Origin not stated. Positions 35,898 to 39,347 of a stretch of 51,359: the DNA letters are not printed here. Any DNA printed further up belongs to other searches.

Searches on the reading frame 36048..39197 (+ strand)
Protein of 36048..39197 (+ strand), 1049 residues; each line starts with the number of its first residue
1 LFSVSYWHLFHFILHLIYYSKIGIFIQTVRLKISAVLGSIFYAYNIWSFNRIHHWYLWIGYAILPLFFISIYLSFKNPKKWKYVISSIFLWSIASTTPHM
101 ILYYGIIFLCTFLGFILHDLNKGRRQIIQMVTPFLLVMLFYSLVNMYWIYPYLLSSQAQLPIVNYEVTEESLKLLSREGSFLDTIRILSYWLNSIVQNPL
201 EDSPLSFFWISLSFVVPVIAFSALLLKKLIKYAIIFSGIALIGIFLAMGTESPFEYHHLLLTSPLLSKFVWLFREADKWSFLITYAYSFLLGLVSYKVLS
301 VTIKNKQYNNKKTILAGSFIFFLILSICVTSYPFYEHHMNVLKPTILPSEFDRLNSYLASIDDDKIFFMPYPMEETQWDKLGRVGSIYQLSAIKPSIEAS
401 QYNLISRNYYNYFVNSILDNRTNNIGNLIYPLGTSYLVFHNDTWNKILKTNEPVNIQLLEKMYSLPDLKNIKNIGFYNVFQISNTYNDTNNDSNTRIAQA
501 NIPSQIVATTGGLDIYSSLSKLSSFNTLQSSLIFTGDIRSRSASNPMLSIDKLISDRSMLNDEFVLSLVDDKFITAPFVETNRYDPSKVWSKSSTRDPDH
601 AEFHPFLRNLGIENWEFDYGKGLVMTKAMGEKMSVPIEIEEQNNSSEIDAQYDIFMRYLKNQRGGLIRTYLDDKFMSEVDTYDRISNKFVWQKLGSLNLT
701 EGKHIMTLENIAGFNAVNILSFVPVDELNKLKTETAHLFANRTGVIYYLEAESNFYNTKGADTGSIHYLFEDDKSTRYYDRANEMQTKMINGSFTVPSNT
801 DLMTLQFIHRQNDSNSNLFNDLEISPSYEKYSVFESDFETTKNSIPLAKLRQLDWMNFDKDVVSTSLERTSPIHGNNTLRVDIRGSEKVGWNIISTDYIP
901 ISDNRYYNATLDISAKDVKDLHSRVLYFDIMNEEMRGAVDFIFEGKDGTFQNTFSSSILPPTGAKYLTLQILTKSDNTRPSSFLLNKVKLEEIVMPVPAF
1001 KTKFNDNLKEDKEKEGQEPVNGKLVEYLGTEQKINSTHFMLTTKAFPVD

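Call 6: search_protein_families(library=pfam, proteins=[window:36048-39197:+], max_evalue=1)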
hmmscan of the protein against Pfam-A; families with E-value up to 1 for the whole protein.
window:36048-39197:+ (1049 aa): 0 families

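Call 7: search_protein_families(library=ncbifam, proteins=[window:36048-39197:+], max_evalue=1)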
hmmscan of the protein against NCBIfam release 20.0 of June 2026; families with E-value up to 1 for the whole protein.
window:36048-39197:+ (1049 aa): 1 family
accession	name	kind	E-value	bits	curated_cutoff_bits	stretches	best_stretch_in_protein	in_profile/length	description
NF053599.1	transp_MmpA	equivalog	0.04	12.5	210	1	51-156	112-203/543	MmpA family trehalose lipid delivery protein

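Call 9: find_homologous_proteins(query=window:36048-39197:+, max_evalue=0.001)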
Query window:36048-39197:+ (1049 aa): 115 proteins with E <= 0.001 among 8000 candidates.
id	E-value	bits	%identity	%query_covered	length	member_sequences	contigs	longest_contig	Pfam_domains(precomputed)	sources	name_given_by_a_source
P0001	0.0e+0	2065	100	88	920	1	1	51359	-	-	-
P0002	0.0e+0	1368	59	97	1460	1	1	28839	-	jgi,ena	-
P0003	0.0e+0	1299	58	97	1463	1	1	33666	-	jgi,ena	-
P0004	0.0e+0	1256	54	97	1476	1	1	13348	-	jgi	jgi:hypothetical protein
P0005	0.0e+0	1242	56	97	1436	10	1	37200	-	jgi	jgi:hypothetical protein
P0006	0.0e+0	1225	55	97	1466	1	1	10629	-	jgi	jgi:hypothetical protein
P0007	0.0e+0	1218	54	97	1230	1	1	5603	-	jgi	-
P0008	0.0e+0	1215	54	97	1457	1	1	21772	-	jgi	jgi:hypothetical protein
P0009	0.0e+0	1198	53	97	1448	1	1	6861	-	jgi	jgi:hypothetical protein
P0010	0.0e+0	1183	53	97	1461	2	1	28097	-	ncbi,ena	-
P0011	0.0e+0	1183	52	97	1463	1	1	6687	-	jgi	jgi:hypothetical protein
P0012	0.0e+0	1181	52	97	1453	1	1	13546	-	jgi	jgi:hypothetical protein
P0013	0.0e+0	1175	51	100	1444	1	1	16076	-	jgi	jgi:hypothetical protein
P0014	0.0e+0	1173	53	97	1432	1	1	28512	-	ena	-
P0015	0.0e+0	1167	40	94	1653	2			PF15432.13,PF22783.2,PF16824.12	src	-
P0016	0.0e+0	1159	51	97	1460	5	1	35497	-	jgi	-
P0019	0.0e+0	1150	51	99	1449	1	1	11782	-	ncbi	-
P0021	0.0e+0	1138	51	97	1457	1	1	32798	-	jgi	jgi:hypothetical protein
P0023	0.0e+0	1135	50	97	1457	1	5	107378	-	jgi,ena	-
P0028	0.0e+0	1058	48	94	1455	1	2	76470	-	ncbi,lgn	-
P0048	1.3e-250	853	40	94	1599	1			-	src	-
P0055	3.3e-243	828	40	98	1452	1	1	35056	-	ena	-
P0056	1.1e-241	823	42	94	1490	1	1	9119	PF07995.18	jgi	jgi:glucose/arabinose dehydrogenase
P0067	2.9e-235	802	39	92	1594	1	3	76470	-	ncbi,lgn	-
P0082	3.6e-212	726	38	97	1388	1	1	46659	-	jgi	jgi:hypothetical protein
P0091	2.3e-171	591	41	70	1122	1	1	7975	-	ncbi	ncbi:MAG: hypothetical protein ACRD8Z_06530 [Nitrososphaeraceae archaeon]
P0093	1.0e-169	585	41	69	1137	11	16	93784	PF18099.8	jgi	jgi:hypothetical protein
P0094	4.2e-169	583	51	48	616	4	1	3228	-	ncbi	-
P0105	1.7e-149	518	53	43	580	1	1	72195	-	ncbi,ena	-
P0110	3.0e-41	160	27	56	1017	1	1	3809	-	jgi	jgi:hypothetical protein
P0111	1.3e-14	72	24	68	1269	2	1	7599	-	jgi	-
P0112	1.2e-10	58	22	58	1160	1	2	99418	-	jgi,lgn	-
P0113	2.9e-9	54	24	73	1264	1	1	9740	PF20176.4,PF06439.19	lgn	-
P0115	1.1e-7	49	24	35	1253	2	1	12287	PF00754.32,PF10131.16,PF22633.4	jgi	-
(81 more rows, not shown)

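Call 15: search_protein_families(library=pfam, proteins=[P0110, P0111, P0112, P0113, P0115, P0093, P0056], max_evalue=0.1)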
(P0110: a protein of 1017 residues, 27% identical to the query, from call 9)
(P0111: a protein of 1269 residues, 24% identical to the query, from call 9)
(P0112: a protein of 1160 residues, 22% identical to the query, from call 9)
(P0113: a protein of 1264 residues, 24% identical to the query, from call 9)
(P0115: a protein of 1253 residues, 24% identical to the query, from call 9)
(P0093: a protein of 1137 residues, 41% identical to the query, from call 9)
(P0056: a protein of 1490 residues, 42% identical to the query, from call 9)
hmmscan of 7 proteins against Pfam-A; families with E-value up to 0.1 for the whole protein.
P0110 (1017 aa): 0 families

P0111 (1269 aa): 2 families
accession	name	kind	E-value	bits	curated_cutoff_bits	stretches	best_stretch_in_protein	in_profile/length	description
PF20176.3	DUF6541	-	0.00017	20.5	29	1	119-266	202-353/646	Family of unknown function (DUF6541)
PF06439.18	3keto-disac_hyd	-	0.0016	19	26.8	1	936-1030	81-185/187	3-keto-disaccharide hydrolase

P0112 (1160 aa): 0 families

P0113 (1264 aa): 6 families
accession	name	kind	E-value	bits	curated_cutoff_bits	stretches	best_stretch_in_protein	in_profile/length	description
PF20176.3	DUF6541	-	3.3e-07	29.4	29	1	109-273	186-354/646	Family of unknown function (DUF6541)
PF06439.18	3keto-disac_hyd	-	5.9e-06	26.9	26.8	1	968-1029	117-185/187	3-keto-disaccharide hydrolase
PF00232.24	Glyco_hydro_1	-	0.0028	16.6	22.6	1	262-303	4-45/453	Glycosyl hydrolase family 1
PF17957.7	Big_7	-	0.023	15.7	24.1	0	1054-1101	22-70/70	Bacterial Ig domain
PF20136.4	DUF6526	-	0.044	14.2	23.7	1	71-131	13-74/145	Family of unknown function (DUF6526)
PF13385.13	Laminin_G_3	-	0.098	13.2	27.6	0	919-1033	39-143/151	Concanavalin A-like lectin/glucanases superfamily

P0115 (1253 aa): 4 families
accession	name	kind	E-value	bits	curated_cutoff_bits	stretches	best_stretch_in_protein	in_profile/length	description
PF00754.31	F5_F8_type_C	-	1.5e-10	41.7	28.2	1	898-1019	2-126/127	F5/8 type C domain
PF22633.2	F5_F8_type_C_2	-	6.7e-10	39.9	27.8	1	918-1003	2-91/91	NedA-like, galactose-binding domain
PF10131.15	PTPS_related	-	7.4e-09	35.1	26.4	1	85-255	10-171/621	6-pyruvoyl-tetrahydropterin synthase related domain; membrane protein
PF03422.21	CBM_6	-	0.046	14.4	28.9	0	752-829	41-123/125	Carbohydrate binding module (family 6)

P0093 (1137 aa): 3 families
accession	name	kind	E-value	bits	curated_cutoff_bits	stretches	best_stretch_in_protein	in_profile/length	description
PF18099.7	CBM_35_2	-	1.2e-05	25.7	23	1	758-831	36-110/112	Carbohydrate binding module (family 35)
PF03422.21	CBM_6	-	0.014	16.1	28.9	1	756-829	41-117/125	Carbohydrate binding module (family 6)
PF16990.11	CBM_35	-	0.032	15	28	0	745-833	33-118/121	Carbohydrate binding module (family 35)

P0056 (1490 aa): 1 family
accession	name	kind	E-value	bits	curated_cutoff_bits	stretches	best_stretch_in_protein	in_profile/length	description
PF07995.17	GSDH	-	1.9e-42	146.2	25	1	1086-1460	2-328/332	Glucose / Sorbosone dehydrogenase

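Call 63: find_encoding_contigs(protein=P0023, flank=10000, max_places=2)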
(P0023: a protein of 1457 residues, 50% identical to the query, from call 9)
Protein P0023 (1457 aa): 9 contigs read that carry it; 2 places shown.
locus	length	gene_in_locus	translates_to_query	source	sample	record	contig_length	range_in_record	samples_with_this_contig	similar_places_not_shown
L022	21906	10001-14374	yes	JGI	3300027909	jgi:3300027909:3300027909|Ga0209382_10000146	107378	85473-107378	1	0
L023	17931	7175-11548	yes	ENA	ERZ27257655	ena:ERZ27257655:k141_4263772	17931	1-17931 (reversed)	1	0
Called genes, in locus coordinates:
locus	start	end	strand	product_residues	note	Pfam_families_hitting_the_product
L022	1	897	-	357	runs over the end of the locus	PF13439:Glyco_transf_4, PF20706:GT4-conflict, PF00534:Glycos_transf_1, PF13692:Glyco_trans_1_4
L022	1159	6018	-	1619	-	-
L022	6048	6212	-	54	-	-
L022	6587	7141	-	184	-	-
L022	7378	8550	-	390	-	PF13477:Glyco_trans_4_2, PF13439:Glyco_transf_4, PF13579:Glyco_trans_4_4, PF20706:GT4-conflict (weak), PF00534:Glycos_transf_1, PF13692:Glyco_trans_1_4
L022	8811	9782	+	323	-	PF01073:3Beta_HSD, PF01370:Epimerase, PF02719:Polysacc_synt_2, PF04321:RmlD_sub_bind, PF05368:NmrA (weak), PF07993:NAD_binding_4 (weak), PF13460:NAD_binding_10, PF16363:GDP_Man_Dehyd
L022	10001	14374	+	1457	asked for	-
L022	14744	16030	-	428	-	PF22807:TrAA12 (faint), PF07995:GSDH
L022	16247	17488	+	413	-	PF00535:Glycos_transf_2, PF04138:GtrA_DPMS_TM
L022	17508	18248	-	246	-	-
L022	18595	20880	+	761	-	PF13385:Laminin_G_3, PF21027:Sde0182_C (faint), PF17963:Big_9, PF18911:PKD_4 (weak), PF22352:K319L-like_PKD, PF18911:PKD_4, PF22352:K319L-like_PKD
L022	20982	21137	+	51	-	-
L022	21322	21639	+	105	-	-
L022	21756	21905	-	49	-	?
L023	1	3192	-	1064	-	?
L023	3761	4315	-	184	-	-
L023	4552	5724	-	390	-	PF13477:Glyco_trans_4_2, PF13439:Glyco_transf_4, PF13579:Glyco_trans_4_4, PF20706:GT4-conflict (weak), PF00534:Glycos_transf_1, PF13692:Glyco_trans_1_4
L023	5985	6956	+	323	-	PF01073:3Beta_HSD, PF01370:Epimerase, PF02719:Polysacc_synt_2, PF04321:RmlD_sub_bind, PF05368:NmrA (weak), PF07993:NAD_binding_4 (weak), PF13460:NAD_binding_10, PF16363:GDP_Man_Dehyd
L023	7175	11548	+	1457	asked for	-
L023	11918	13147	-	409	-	PF22807:TrAA12 (faint), PF07995:GSDH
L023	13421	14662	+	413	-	PF00535:Glycos_transf_2, PF04138:GtrA_DPMS_TM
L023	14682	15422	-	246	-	-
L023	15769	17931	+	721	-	?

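Call 64: find_encoding_contigs(protein=P0082, flank=10000, max_places=1)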
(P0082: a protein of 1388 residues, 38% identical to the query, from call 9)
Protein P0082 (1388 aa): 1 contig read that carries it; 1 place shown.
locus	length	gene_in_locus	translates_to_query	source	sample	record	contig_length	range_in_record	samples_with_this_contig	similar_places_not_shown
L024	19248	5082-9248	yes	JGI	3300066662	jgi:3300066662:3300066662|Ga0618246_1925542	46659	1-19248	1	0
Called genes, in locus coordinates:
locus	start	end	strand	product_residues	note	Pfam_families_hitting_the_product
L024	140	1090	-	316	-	PF05050:Methyltransf_21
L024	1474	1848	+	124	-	-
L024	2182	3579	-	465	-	PF04185:Phosphoesterase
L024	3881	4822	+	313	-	-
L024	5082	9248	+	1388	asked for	-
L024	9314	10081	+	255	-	PF05050:Methyltransf_21 (faint)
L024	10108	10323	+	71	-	-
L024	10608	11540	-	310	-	PF00685:Sulfotransfer_1, PF13469:Sulfotransfer_3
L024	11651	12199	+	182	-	PF01583:APS_kinase, PF08433:KTI12 (weak), PF13671:AAA_33 (weak), PF13238:AAA_18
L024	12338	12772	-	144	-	-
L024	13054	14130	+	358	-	PF13439:Glyco_transf_4, PF20706:GT4-conflict (weak), PF00534:Glycos_transf_1, PF13692:Glyco_trans_1_4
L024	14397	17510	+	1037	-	-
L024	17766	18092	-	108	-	PF13737:DDE_Tnp_1_5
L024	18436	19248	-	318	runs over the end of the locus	PF00149:Metallophos (weak)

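Call 65: find_encoding_contigs(protein=P0112, flank=10000, max_places=1)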
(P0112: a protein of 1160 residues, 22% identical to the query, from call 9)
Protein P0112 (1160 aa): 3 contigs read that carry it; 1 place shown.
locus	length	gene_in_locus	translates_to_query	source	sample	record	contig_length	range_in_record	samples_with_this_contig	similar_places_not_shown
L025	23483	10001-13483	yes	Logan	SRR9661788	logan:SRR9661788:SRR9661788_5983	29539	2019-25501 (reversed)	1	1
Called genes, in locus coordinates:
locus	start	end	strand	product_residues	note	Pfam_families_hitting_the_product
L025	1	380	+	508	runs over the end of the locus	PF01943:Polysacc_synt, PF13440:Polysacc_synt_3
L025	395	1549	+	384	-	PF13439:Glyco_transf_4 (weak), PF00534:Glycos_transf_1, PF13692:Glyco_trans_1_4, PF13524:Glyco_trans_1_2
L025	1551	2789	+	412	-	PF20706:GT4-conflict, PF00534:Glycos_transf_1, PF13692:Glyco_trans_1_4, PF13524:Glyco_trans_1_2 (weak)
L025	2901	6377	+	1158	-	-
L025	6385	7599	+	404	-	PF13439:Glyco_transf_4, PF13579:Glyco_trans_4_4 (weak), PF20706:GT4-conflict (weak), PF00534:Glycos_transf_1, PF13692:Glyco_trans_1_4, PF13524:Glyco_trans_1_2 (weak)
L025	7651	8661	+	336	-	PF00535:Glycos_transf_2, PF10111:Glyco_tranf_2_2 (weak), PF13641:Glyco_tranf_2_3, PF13712:Glyco_tranf_2_5 (faint)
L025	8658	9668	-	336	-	PF00535:Glycos_transf_2, PF10111:Glyco_tranf_2_2, PF13506:Glyco_transf_21 (weak), PF13641:Glyco_tranf_2_3, PF13632:Glyco_trans_2_3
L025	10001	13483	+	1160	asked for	-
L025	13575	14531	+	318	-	PF00535:Glycos_transf_2, PF13506:Glyco_transf_21 (faint), PF13641:Glyco_tranf_2_3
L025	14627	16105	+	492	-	PF02310:B12-binding (weak), PF04055:Radical_SAM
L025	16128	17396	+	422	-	PF04015:DUF362, PF12838:Fer4_7 (faint)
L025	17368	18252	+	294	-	PF00535:Glycos_transf_2, PF10111:Glyco_tranf_2_2, PF13641:Glyco_tranf_2_3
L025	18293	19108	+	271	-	PF02353:CMAS, PF01209:Ubie_methyltran (weak), PF03848:TehB (weak), PF13489:Methyltransf_23, PF13847:Methyltransf_31, PF08241:Methyltransf_11, PF08242:Methyltransf_12, PF13649:Methyltransf_25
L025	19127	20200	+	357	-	PF10111:Glyco_tranf_2_2, PF13506:Glyco_transf_21 (weak), PF13641:Glyco_tranf_2_3, PF00535:Glycos_transf_2, PF13632:Glyco_trans_2_3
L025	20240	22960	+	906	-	-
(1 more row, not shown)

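Call 66: find_encoding_contigs(protein=P0028, flank=10000, max_places=1)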
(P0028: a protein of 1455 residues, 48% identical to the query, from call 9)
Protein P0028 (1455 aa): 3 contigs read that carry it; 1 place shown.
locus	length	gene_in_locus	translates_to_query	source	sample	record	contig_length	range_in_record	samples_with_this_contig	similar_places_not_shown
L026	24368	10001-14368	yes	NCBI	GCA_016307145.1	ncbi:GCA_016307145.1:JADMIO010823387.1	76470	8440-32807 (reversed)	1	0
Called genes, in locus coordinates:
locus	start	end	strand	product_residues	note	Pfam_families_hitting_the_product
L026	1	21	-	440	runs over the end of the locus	PF07995:GSDH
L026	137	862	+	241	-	PF13489:Methyltransf_23, PF13847:Methyltransf_31 (weak), PF08241:Methyltransf_11, PF08242:Methyltransf_12 (weak), PF13649:Methyltransf_25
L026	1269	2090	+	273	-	PF00535:Glycos_transf_2, PF10111:Glyco_tranf_2_2 (faint), PF13641:Glyco_tranf_2_3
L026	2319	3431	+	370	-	PF10096:DUF2334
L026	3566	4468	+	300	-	PF00535:Glycos_transf_2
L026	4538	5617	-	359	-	PF13439:Glyco_transf_4, PF20706:GT4-conflict (weak), PF00534:Glycos_transf_1, PF13692:Glyco_trans_1_4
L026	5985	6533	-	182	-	-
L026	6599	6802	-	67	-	-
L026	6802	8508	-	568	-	PF22807:TrAA12 (faint), PF07995:GSDH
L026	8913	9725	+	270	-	PF00535:Glycos_transf_2, PF13641:Glyco_tranf_2_3 (weak)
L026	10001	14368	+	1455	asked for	-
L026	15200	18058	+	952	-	PF00149:Metallophos, PF17803:Cadherin_4, PF17892:Cadherin_5, PF17963:Big_9, PF17803:Cadherin_4, PF17892:Cadherin_5, PF17963:Big_9, PF17803:Cadherin_4, +6 more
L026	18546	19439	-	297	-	-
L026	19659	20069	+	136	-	PF00535:Glycos_transf_2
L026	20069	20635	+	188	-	PF04138:GtrA_DPMS_TM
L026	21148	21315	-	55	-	-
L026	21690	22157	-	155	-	-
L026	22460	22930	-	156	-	-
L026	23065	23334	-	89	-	-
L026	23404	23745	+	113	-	PF09630:DUF2024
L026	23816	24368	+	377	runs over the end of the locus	PF00118:Cpn60_TCP1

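Call 75: list_cluster_members(proteins=[P0010, P0019, P0028, P0067, P0094, P0105, P0015, P0048, P0091, P0002])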
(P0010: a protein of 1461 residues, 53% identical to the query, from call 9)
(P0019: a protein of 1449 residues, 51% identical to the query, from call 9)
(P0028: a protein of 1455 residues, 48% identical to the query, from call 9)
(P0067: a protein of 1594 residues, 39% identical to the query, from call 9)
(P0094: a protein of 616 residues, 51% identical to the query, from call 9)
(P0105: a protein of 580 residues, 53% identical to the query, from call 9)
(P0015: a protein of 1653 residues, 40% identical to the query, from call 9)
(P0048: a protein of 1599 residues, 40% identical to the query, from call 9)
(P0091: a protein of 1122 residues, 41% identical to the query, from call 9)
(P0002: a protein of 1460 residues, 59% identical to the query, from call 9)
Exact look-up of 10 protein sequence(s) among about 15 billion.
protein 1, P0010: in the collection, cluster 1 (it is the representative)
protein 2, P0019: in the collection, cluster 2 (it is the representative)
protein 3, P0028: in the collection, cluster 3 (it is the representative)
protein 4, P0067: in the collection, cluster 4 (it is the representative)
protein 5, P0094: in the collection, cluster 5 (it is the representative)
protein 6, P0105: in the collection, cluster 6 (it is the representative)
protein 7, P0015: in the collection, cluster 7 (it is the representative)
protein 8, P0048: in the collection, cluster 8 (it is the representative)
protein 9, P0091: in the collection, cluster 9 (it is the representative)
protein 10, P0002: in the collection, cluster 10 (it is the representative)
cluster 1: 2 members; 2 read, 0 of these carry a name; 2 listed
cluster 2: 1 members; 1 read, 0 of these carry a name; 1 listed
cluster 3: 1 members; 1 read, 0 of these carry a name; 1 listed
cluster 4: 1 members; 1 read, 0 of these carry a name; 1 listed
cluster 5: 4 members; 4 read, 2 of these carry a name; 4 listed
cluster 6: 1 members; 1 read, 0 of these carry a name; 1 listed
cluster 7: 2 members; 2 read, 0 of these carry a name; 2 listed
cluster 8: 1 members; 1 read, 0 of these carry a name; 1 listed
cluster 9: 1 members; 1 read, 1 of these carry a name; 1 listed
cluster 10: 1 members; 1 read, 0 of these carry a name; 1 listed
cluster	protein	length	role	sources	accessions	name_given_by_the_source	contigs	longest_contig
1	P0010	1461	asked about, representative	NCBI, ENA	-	-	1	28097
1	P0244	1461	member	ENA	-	-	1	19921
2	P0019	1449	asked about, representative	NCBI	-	-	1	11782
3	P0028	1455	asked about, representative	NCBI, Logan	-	-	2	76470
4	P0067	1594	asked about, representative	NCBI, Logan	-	-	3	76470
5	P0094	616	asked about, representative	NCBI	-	-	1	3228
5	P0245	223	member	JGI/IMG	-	hypothetical protein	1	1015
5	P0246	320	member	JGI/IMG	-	hypothetical protein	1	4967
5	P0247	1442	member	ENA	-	-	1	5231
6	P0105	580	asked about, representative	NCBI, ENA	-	-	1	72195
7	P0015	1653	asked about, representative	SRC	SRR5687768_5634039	-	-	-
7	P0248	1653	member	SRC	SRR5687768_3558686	-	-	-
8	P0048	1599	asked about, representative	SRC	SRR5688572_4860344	-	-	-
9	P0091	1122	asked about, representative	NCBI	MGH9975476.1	MAG: hypothetical protein ACRD8Z_06530 [Nitrososphaeraceae archaeon]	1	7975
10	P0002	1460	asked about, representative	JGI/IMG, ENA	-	-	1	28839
